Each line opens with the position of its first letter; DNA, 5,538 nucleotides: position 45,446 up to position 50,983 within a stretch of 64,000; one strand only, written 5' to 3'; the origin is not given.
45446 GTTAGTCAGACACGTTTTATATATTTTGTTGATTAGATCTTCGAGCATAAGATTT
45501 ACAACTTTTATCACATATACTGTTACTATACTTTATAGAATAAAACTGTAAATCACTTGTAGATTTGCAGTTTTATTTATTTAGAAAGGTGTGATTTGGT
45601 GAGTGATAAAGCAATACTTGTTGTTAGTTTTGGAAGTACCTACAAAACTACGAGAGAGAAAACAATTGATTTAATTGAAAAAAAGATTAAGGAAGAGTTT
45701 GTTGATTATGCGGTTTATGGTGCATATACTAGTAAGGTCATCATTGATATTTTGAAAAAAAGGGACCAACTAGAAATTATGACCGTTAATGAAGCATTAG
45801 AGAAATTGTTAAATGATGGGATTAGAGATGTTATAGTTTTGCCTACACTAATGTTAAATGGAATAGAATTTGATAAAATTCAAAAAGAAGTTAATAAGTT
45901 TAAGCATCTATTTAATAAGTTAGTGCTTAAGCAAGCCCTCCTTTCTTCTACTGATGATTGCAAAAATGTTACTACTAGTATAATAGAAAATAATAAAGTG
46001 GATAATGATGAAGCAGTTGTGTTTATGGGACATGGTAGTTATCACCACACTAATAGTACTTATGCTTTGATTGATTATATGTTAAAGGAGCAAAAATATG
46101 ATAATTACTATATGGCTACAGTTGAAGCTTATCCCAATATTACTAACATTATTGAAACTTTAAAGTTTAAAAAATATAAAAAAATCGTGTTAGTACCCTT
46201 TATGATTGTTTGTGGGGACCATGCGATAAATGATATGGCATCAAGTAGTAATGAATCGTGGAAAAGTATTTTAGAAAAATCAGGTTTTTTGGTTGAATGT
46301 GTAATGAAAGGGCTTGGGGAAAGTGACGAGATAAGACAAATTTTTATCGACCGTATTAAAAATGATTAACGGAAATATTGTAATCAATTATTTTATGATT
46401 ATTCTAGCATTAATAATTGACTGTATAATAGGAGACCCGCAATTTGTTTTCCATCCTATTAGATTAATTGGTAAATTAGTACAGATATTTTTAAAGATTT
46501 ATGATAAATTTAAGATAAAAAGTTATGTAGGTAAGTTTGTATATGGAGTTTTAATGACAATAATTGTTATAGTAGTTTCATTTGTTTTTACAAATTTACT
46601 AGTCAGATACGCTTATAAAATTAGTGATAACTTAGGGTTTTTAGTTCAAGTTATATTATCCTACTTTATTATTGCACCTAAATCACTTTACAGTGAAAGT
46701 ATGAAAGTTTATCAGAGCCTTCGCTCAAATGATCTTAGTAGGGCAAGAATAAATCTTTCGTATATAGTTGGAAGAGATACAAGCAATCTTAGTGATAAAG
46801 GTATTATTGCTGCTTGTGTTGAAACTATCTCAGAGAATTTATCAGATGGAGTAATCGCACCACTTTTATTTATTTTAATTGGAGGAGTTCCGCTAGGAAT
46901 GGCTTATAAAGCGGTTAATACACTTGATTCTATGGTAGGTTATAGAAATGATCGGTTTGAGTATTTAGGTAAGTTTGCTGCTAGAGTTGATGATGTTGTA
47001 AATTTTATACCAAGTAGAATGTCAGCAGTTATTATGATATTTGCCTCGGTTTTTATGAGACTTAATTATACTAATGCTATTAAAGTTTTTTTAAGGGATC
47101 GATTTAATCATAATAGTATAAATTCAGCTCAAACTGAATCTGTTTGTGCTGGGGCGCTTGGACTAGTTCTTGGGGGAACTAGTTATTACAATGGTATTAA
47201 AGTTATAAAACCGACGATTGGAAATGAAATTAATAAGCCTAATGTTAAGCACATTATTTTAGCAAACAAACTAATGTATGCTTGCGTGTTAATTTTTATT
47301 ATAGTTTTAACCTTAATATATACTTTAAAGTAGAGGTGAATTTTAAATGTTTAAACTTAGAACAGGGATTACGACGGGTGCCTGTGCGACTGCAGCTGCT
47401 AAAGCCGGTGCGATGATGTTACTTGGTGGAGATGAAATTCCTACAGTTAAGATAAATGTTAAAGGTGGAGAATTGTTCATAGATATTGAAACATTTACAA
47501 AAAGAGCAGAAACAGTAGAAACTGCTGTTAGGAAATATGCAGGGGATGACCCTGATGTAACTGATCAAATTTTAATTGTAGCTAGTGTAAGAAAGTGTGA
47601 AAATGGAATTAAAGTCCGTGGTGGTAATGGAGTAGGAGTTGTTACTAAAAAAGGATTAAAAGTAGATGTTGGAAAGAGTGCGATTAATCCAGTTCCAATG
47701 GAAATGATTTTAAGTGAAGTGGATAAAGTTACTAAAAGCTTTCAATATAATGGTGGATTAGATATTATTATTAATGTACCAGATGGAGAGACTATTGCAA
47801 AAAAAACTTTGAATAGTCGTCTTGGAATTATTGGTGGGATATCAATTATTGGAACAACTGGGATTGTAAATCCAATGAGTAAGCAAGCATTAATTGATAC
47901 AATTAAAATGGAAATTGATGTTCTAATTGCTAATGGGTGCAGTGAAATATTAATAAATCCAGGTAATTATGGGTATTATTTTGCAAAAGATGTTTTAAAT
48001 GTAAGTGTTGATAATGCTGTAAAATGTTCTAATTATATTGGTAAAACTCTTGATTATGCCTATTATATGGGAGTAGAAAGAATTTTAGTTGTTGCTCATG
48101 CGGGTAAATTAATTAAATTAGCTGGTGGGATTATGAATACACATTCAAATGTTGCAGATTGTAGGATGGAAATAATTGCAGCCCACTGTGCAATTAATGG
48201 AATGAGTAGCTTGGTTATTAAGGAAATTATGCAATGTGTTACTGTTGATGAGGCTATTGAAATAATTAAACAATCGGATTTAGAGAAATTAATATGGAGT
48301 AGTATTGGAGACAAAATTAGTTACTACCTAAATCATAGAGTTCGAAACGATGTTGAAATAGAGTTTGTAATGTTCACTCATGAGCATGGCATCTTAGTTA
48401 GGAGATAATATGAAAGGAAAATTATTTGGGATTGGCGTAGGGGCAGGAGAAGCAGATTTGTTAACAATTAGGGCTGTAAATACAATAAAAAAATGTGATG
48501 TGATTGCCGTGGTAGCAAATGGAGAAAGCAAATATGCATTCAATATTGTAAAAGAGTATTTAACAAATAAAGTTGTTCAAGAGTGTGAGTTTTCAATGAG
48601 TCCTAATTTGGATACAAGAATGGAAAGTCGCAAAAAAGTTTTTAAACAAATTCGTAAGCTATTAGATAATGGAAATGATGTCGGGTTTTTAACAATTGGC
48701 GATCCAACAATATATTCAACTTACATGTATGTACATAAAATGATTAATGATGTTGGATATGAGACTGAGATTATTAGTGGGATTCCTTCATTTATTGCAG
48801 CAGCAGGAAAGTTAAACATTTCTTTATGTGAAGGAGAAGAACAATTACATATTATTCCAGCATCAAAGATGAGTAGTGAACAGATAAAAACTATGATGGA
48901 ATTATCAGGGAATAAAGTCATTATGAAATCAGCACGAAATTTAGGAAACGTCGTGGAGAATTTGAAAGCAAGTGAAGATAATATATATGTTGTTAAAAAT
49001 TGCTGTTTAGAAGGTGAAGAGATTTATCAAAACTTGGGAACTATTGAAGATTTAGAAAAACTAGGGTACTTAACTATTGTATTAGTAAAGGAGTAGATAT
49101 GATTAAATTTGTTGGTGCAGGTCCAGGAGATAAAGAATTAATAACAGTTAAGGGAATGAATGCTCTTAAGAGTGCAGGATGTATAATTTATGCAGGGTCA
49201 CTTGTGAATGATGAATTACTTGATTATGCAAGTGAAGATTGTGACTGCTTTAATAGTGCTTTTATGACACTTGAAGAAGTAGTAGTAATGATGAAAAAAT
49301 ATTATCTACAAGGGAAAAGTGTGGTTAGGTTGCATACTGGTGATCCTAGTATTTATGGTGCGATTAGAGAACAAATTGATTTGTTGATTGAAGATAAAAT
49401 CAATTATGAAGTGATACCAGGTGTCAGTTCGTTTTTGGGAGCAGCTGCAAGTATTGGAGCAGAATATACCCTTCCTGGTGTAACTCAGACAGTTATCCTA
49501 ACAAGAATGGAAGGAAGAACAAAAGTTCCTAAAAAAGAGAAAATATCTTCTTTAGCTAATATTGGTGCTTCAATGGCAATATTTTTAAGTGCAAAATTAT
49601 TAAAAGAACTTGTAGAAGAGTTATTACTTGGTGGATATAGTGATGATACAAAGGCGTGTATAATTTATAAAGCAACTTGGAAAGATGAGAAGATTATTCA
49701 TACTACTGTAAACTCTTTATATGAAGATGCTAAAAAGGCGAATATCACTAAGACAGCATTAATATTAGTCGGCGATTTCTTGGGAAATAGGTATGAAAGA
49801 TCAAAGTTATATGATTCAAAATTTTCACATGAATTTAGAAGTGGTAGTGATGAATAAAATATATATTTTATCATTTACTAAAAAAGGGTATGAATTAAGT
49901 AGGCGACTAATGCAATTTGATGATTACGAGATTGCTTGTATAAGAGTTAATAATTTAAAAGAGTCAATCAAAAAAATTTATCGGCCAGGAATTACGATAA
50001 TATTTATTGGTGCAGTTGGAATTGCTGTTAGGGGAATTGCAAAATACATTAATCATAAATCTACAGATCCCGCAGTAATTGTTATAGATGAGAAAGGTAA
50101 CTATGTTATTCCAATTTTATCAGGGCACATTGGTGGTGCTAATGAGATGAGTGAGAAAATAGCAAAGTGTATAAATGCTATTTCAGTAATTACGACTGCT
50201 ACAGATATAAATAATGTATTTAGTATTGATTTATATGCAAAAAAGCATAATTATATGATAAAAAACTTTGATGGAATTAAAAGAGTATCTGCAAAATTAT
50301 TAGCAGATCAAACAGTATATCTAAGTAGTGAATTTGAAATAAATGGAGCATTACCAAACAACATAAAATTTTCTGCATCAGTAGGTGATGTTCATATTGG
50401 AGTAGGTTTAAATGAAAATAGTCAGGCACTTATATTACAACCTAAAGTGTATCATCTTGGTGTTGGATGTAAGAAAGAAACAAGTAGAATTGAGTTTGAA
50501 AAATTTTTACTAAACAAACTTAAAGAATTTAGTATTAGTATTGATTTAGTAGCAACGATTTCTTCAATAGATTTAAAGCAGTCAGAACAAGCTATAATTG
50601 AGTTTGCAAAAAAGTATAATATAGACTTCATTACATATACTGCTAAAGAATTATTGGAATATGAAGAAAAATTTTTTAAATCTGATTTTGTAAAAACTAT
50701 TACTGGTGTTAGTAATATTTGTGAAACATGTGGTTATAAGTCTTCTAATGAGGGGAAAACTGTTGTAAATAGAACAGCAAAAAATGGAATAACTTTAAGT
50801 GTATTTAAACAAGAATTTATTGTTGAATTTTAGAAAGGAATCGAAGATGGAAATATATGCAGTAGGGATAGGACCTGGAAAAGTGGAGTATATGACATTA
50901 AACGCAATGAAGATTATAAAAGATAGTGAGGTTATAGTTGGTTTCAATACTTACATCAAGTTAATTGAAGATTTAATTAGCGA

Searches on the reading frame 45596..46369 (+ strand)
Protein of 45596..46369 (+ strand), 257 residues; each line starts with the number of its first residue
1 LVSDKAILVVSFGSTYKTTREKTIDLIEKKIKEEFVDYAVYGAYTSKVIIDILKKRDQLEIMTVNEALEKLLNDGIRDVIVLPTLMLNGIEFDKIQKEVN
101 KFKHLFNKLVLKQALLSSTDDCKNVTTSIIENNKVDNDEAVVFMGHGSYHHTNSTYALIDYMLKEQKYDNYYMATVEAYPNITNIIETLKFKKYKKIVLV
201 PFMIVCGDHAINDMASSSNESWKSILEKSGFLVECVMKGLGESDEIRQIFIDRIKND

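Call 69: search_protein_families(library=pfam, proteins=[window:45596-46369:+], max_evalue=0.0001)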
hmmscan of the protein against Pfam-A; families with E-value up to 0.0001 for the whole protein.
window:45596-46369:+ (257 aa): 2 families
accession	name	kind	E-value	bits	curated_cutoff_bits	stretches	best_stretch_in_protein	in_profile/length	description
PF06180.16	CbiK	-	2e-84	283.4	26.2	1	5-256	1-259/262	Cobalt chelatase (CbiK)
PF01903.22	CbiX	-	5.7e-11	43.1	22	0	151-216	8-74/106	CbiX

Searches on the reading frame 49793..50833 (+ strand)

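Call 69: search_protein_families(library=pfam, proteins=[window:49793-50833:+], max_evalue=0.0001)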
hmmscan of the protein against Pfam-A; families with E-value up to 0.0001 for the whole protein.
window:49793-50833:+ (346 aa): 3 families
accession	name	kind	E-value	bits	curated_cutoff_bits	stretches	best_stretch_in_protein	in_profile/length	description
PF11760.13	CbiG_N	-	1.4e-32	112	25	1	59-138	3-82/82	Cobalamin synthesis G N-terminal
PF01890.21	CbiG_C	-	8.5e-27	94.4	27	1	221-337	2-116/117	Cobalamin synthesis G C-terminus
PF11761.13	CbiG_mid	-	5.2e-05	23.8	22.7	1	143-192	1-50/88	Cobalamin biosynthesis central region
